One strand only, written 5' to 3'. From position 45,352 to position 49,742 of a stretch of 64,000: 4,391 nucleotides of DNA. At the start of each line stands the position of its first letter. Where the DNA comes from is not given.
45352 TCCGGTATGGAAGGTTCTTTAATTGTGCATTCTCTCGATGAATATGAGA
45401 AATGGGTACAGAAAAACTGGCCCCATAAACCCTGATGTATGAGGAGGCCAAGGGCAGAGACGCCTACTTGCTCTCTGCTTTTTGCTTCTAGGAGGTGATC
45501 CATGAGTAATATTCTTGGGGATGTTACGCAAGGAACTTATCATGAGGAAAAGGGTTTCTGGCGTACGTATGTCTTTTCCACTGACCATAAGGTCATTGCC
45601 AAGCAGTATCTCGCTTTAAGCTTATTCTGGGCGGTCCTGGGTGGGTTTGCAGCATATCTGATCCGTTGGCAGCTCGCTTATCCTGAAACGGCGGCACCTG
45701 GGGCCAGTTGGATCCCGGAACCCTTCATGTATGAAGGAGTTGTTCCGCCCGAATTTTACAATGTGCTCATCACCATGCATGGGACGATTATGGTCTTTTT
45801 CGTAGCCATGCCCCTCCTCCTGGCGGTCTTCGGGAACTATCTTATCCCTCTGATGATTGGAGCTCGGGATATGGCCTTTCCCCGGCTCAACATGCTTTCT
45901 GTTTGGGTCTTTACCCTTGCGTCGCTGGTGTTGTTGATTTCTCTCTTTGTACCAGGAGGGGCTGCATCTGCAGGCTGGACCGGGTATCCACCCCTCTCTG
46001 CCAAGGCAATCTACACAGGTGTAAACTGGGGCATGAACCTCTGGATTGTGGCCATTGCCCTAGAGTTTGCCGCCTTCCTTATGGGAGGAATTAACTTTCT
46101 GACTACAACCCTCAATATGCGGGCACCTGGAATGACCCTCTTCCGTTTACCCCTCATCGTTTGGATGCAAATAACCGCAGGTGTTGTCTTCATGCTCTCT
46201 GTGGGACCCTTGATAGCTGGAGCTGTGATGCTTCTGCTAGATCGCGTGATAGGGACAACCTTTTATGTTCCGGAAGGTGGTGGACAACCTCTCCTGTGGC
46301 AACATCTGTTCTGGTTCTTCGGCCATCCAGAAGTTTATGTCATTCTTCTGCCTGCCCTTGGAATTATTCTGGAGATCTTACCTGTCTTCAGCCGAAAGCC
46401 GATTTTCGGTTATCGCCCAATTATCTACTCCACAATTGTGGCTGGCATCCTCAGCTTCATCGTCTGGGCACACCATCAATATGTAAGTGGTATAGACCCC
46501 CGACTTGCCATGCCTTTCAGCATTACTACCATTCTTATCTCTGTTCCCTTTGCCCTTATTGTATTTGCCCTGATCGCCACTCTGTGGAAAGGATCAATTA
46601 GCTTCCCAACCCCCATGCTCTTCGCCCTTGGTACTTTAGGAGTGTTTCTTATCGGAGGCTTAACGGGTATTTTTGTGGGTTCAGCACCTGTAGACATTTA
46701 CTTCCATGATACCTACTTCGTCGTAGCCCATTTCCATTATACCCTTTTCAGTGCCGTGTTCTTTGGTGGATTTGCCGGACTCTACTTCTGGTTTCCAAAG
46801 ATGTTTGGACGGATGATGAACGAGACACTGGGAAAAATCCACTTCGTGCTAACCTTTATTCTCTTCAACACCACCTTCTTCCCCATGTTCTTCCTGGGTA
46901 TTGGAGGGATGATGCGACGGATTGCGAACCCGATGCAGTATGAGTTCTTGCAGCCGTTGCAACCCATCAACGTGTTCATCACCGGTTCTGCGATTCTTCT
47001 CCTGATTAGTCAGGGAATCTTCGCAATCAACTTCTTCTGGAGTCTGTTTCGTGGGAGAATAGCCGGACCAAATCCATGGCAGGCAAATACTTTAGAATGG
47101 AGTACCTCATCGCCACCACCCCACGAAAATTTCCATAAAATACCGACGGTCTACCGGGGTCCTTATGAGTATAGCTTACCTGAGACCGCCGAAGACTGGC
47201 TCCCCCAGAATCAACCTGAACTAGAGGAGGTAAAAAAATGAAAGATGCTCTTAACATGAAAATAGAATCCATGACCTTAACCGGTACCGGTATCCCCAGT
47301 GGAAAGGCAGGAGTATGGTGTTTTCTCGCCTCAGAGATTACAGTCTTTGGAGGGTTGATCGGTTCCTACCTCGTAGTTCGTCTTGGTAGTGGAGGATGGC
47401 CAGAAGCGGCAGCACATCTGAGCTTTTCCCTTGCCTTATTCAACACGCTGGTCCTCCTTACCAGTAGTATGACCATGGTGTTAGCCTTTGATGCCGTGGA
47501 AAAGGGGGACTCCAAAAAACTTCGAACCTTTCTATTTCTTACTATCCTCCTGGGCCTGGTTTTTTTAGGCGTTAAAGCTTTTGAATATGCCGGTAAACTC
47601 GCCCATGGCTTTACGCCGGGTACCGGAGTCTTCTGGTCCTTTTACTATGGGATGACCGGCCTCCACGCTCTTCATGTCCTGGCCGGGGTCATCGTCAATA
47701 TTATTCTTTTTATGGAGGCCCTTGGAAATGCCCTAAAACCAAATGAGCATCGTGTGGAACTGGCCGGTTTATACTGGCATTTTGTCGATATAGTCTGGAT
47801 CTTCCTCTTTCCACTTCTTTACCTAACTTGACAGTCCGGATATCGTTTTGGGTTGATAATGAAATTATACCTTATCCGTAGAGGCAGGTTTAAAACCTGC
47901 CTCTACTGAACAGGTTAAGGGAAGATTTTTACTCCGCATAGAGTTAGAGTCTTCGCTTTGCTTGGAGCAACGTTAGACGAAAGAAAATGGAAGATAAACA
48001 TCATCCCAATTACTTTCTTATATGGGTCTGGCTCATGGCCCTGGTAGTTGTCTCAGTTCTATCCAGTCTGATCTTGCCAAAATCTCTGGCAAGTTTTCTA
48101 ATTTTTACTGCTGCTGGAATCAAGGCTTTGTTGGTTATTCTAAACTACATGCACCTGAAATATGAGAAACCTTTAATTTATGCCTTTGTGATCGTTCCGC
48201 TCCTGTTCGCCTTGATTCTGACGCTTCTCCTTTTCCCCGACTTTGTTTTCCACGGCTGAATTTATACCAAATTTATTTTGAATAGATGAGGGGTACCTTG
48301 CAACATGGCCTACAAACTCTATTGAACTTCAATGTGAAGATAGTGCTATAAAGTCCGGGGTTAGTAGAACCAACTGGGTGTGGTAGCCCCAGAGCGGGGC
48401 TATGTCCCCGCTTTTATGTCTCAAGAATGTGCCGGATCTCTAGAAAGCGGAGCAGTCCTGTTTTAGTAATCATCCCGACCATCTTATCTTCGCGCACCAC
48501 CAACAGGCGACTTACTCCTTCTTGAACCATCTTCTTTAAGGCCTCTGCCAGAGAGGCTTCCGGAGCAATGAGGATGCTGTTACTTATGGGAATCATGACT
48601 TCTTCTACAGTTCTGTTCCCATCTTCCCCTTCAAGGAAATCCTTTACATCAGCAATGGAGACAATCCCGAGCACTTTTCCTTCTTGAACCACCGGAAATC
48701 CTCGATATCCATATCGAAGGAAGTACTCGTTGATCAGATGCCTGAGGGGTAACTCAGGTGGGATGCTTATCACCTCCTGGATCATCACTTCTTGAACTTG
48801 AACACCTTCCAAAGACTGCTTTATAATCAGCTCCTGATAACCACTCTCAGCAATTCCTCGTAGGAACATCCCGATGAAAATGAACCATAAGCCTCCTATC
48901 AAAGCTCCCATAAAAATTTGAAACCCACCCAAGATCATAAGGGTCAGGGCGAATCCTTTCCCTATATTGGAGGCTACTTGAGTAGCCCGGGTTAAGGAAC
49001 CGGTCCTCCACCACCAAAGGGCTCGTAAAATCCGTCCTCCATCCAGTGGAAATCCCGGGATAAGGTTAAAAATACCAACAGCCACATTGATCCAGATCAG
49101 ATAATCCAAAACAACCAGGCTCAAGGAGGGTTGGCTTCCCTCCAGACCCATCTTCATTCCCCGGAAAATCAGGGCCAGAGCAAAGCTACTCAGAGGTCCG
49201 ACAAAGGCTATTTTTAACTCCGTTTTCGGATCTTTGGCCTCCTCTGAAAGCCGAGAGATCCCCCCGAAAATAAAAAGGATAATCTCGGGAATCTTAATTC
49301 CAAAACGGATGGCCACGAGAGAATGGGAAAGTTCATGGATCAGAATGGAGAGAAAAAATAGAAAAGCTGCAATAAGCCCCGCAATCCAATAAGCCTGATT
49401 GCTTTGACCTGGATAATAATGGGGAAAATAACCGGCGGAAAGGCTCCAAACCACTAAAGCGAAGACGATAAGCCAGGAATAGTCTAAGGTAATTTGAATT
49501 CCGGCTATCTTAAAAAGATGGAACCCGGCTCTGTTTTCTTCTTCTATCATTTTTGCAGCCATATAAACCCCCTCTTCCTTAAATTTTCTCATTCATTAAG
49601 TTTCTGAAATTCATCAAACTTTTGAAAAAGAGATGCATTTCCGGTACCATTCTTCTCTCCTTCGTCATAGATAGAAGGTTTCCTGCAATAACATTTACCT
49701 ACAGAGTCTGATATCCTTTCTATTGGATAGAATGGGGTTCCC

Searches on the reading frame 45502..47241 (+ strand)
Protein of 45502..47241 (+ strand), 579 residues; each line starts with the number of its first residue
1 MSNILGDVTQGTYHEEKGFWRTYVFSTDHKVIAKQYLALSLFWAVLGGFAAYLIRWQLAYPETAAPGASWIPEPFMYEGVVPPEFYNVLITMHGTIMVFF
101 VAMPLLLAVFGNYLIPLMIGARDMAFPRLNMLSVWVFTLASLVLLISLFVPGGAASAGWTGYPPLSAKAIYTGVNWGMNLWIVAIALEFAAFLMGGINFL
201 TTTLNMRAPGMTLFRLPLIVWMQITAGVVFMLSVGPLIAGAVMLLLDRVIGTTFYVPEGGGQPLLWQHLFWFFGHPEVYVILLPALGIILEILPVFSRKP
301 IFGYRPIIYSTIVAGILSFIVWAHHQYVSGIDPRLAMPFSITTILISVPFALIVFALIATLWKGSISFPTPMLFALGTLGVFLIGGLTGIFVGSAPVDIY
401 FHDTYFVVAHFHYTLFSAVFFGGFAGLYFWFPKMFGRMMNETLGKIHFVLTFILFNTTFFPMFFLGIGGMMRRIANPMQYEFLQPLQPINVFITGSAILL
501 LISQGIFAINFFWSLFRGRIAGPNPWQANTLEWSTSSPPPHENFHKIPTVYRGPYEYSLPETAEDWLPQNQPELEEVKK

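Call 61: search_protein_families(library=pfam, proteins=[window:45502-47241:+], max_evalue=0.0001)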
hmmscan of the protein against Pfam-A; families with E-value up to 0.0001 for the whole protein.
window:45502-47241:+ (579 aa): 1 family
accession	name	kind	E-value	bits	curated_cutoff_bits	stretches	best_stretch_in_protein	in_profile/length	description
PF00115.25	COX1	-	7.2e-145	483.6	34.8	1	32-498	2-435/436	Cytochrome C and Quinol oxidase polypeptide I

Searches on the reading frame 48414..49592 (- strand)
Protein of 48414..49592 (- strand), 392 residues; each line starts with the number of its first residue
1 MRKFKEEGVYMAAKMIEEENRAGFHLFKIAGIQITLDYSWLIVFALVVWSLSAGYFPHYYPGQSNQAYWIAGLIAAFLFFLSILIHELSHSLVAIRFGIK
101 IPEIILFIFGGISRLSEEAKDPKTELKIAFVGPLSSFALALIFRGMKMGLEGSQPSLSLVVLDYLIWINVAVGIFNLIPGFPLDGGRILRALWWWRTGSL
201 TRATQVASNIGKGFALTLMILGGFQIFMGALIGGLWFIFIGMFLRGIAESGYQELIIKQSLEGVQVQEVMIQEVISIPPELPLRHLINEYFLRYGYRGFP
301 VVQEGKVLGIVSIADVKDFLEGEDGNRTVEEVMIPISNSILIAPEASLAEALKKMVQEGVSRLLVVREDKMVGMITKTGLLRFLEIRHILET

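Call 4: search_protein_families(library=pfam, proteins=[window:48414-49592:-], max_evalue=0.01)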
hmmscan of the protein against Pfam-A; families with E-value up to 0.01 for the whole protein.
window:48414-49592:- (392 aa): 2 families
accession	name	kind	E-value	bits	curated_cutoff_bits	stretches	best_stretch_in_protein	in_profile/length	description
PF00571.33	CBS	-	9.3e-25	87.2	24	2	266-321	1-56/57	CBS domain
PF02163.28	Peptidase_M50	-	5.7e-24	85.1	27.2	2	161-216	162-219/221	Peptidase family M50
